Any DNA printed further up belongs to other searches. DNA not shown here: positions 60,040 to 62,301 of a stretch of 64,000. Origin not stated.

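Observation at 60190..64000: Uncharacterised redox module: polyferredoxin-MvhD fusion, GTTCAA-regulated small gene, TorD-like chaperone and a Tat-signal protein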

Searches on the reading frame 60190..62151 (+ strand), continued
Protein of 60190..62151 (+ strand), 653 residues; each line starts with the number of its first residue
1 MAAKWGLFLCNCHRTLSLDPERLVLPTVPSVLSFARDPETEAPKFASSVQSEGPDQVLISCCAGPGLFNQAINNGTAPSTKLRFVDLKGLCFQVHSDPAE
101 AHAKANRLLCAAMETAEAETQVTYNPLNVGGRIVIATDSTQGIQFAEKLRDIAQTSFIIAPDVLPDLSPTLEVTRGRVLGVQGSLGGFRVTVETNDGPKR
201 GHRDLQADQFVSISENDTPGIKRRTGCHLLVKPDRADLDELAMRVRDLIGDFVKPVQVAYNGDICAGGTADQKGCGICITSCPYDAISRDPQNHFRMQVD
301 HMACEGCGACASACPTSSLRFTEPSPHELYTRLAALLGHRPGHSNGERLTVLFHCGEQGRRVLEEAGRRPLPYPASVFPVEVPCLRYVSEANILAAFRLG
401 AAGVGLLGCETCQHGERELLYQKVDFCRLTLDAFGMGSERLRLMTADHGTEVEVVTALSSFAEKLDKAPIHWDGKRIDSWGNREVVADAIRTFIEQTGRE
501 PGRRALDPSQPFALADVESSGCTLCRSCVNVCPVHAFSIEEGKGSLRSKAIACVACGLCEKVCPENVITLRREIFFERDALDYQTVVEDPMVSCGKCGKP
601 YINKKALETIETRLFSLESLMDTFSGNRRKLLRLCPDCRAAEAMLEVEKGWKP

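Call 26: search_protein_families(library=ncbifam, proteins=[L010:16947-17606:+, L010:17706-18716:+, L010:18718-19077:+, L010:19029-20237:+, L019:14462-17296:+, L019:14214-14423:+, L023:7525-9177:+, L010:12229-12690:+, L031:13044-13286:+, L031:18925-20913:+], max_evalue=0.001)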
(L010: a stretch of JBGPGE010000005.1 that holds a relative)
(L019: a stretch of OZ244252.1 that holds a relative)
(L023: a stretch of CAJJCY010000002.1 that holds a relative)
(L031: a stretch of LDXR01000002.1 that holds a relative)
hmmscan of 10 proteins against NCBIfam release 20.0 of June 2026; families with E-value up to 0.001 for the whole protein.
L010:16947-17606:+ (219 aa): 47 families (the best 25 are shown)
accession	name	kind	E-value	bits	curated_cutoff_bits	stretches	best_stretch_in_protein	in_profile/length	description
NF038355.1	FDH3_beta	equivalog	5.3e-91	303.5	240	1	25-203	1-179/180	formate dehydrogenase FDH3 subunit beta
NF045797.1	DsrO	equivalog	4.6e-31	108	200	1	19-202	36-216/235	sulfate reduction electron transfer complex DsrMKJOP subunit DsrO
NF011569.0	PRK14993.1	equivalog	4.1e-30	105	416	1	22-197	39-197/244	tetrathionate reductase subunit TtrB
TIGR02951.1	DMSO_dmsB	equivalog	1.1e-28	100.3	214.1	1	27-192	2-157/161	DMSO/selenate family reductase complex B subunit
TIGR03149.1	cyt_nit_nrfC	equivalog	5.8e-26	91.2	377.6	1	22-200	34-196/225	cytochrome c nitrite reductase Fe-S protein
NF041715.1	arsenate_red_ArrB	equivalog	1.4e-25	90.3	450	1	27-129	3-108/233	arsenate respiratory reductase iron-sulfur subunit ArrB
NF008134.0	PRK10882.1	equivalog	9.2e-25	87.4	263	1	74-202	109-222/329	hydrogenase 2 operon protein HybA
NF041782.1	mnquin_red_QrcC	equivalog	5.1e-21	75.4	400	1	30-197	4-202/239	menaquinone reductase iron-sulfur cluster-binding subunit QrcC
NF045715.1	sulf_resp_HmcB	equivalog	2e-20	73.1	420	1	75-201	104-211/307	sulfate respiration complex iron-sulfur protein HmcB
TIGR01582.1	FDH-beta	equivalog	4.9e-19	68.5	334.7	2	77-200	92-194/283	formate dehydrogenase subunit beta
NF009408.0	PRK12769.1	equivalog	1.7e-16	59.5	1003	1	32-149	8-128/659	formate-dependent uric acid utilization protein AegA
NF009451.0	PRK12809.1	equivalog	1.8e-14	53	1154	1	32-145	8-115/639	formate-dependent uric acid utilization protein YgfT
TIGR03478.1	DMSO_red_II_bet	subfamily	5.2e-13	48.6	480.7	1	77-186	130-218/321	DMSO reductase family type II enzyme, iron-sulfur subunit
NF045766.1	PhenlGlyoxDHPadI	equivalog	2.8e-12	46.1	700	1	31-152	9-125/443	NADH-dependent phenylglyoxylate dehydrogenase subunit beta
NF007658.0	PRK10330.1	equivalog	3e-12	46.4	260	1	31-199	7-170/181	electron transport protein HydN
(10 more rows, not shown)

L010:17706-18716:+ (336 aa): 1 family
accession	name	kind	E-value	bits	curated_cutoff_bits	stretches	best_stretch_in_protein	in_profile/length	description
TIGR03148.1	cyt_nit_nrfD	equivalog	1.8e-21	76.8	347.6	2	122-310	140-313/316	cytochrome c nitrite reductase subunit NrfD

L010:18718-19077:+ (119 aa): 6 families
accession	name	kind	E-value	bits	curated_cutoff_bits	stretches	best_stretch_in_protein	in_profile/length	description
NF011054.0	PRK14486.1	equivalog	7.5e-09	35.5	447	1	26-114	216-290/294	putative bifunctional cbb3-type cytochrome c oxidase subunit II/cytochrome c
TIGR00782.1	ccoP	equivalog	7.8e-06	25.4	179.95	1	25-117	203-284/285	cytochrome-c oxidase, cbb3-type subunit III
TIGR04494.1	c550_PedF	equivalog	2.5e-05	24.2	122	1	28-112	54-128/133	cytochrome c-550 PedF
NF045930.1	Cytc6PetJCyano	equivalog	3.5e-05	23.7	135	1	18-111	21-102/110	cytochrome c6 PetJ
TIGR02603.1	CxxCH_TIGR02603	domain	3.7e-05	23.7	68.15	1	23-49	1-27/134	putative heme-binding domain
TIGR03872.1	cytochrome_MoxG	equivalog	4.5e-05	23.6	147.8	1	18-115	37-122/133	cytochrome c(L), periplasmic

L010:19029-20237:+ (402 aa): 1 family
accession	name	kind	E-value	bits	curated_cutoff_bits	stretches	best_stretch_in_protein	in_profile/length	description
NF047539.1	XAC2610_fam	domain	1.5e-13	51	35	0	65-81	2-18/89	XAC2610-related protein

L019:14462-17296:+ (944 aa): 27 families (the best 25 are shown)
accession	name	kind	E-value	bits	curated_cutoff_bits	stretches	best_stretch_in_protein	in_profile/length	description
TIGR01591.1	Fdh-alpha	equivalog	5.1e-142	474.3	666.25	2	71-596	1-503/672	formate dehydrogenase subunit alpha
TIGR01553.1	formate-DH-alph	equivalog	9e-102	341.5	814.2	3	26-303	2-299/1009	formate dehydrogenase-N subunit alpha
NF041513.1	formate_DH_Act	exception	7.1e-93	312.1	1400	4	69-297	43-284/1067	formate dehydrogenase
NF047855.1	AssmNtatRedNasC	equivalog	1.9e-92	310.8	1100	2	69-574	21-508/708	assimilatory nitrate reductase catalytic subunit NasC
NF012032.0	PRK15488.1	equivalog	7.9e-62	209.3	694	2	26-386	3-360/759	thiosulfate reductase PhsA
TIGR01701.1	Fdhalpha-like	subfamily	9.7e-59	199.2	582.15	1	121-599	97-572/744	FdhF/YdeP family oxidoreductase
NF041323.1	Nitr_red_NasA_Halo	equivalog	7.7e-51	173.4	1000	1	76-582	3-480/673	assimilatory nitrate reductase NasA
TIGR03479.1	DMSO_red_II_alp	subfamily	2.4e-48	164.9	984.75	2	71-308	61-307/913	molybdopterin-dependent oxidoreductase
TIGR02166.1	dmsA_ynfE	subfamily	9e-46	156.3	777.7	2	26-397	1-407/794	DMSO/selenate family reductase complex A subunit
NF010055.0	PRK13532.1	equivalog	1.9e-45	155.4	904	2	26-308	3-291/830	nitrate reductase catalytic subunit NapA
TIGR01706.1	NAPA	equivalog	5.3e-44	150.7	930.55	2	26-309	2-292/830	periplasmic nitrate reductase subunit alpha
NF007406.0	PRK09939.1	equivalog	1.6e-29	102.6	1473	1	122-406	107-417/759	acid resistance putative oxidoreductase YdeP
NF041885.1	selenate_YnfE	exception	1.8e-28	98.9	1675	2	27-308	4-306/805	selenate/tellurate reductase subunit YnfE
NF041783.2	mnquin_red_QrcB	equivalog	2.3e-28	98.8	440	1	66-403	50-381/695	menaquinone reductase molybdopterin-binding-like subunit QrcB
NF011566.1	PRK14990.1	exception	6.6e-28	97.2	1600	1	25-393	13-423/814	dimethylsulfoxide reductase subunit A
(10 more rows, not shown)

L019:14214-14423:+ (69 aa): 1 family
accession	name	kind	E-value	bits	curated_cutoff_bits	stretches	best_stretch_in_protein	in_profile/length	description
TIGR02811.1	formate_TAT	hypoth_equivalog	1.5e-05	25.3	48.45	1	6-67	4-66/66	formate dehydrogenase region TAT target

L023:7525-9177:+ (550 aa): 1 family
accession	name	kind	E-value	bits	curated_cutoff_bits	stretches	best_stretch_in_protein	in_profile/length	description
NF047539.1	XAC2610_fam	domain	5.3e-11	42.9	35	0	465-486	2-23/89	XAC2610-related protein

L010:12229-12690:+ (153 aa): 0 families

L031:13044-13286:+ (80 aa): 0 families

L031:18925-20913:+ (662 aa): 31 families (the best 25 are shown)
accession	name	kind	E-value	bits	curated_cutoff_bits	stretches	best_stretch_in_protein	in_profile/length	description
TIGR00475.1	selB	equivalog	2.7e-113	379.7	242.25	1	30-659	1-579/581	selenocysteine-specific translation elongation factor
NF009373.0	PRK12736.1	subfamily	3.3e-50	171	452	1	28-379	11-389/394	elongation factor Tu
NF000766.0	PRK00049.1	subfamily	5.2e-49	167.1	449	1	28-379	11-391/396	elongation factor Tu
NF009372.0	PRK12735.1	subfamily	9.4e-48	163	479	1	28-379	11-391/396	elongation factor Tu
NF008969.0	PRK12317.1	subfamily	1.2e-46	159.2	502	1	55-341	61-361/426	elongation factor 1-alpha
TIGR00485.1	EF-Tu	equivalog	2.3e-45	155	522.4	1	28-379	11-389/394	elongation factor Tu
TIGR03680.1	eif2g_arch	equivalog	3.7e-42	145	514.5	2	81-243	82-252/407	translation initiation factor IF-2 subunit gamma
NF003077.0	PRK04000.1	equivalog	8.6e-42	143.7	315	2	81-243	86-256/412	translation initiation factor IF-2 subunit gamma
TIGR00483.1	EF-1_alpha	equivalog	4.4e-36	124.2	540.1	1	54-331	60-353/427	translation elongation factor EF-1 subunit alpha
TIGR02034.1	CysN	subfamily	2.7e-33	115.6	336.1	1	55-330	56-339/406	sulfate adenylyltransferase, large subunit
NF004035.0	PRK05506.1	subfamily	2.8e-32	111.8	715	1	54-311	79-346/632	bifunctional sulfate adenylyltransferase subunit 1/adenylylsulfate kinase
NF003478.0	PRK05124.1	equivalog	2e-30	105.8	590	1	54-318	82-354/475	sulfate adenylyltransferase subunit CysN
TIGR00487.1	IF-2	equivalog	4.4e-19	68.6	424.4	1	30-275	88-328/587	translation initiation factor IF-2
TIGR00231.1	small_GTP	domain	3.4e-13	49.7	42.5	1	30-186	4-158/164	GTP-binding protein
TIGR01394.1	TypA_BipA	equivalog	3e-10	39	757.3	1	36-125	8-109/594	translational GTPase TypA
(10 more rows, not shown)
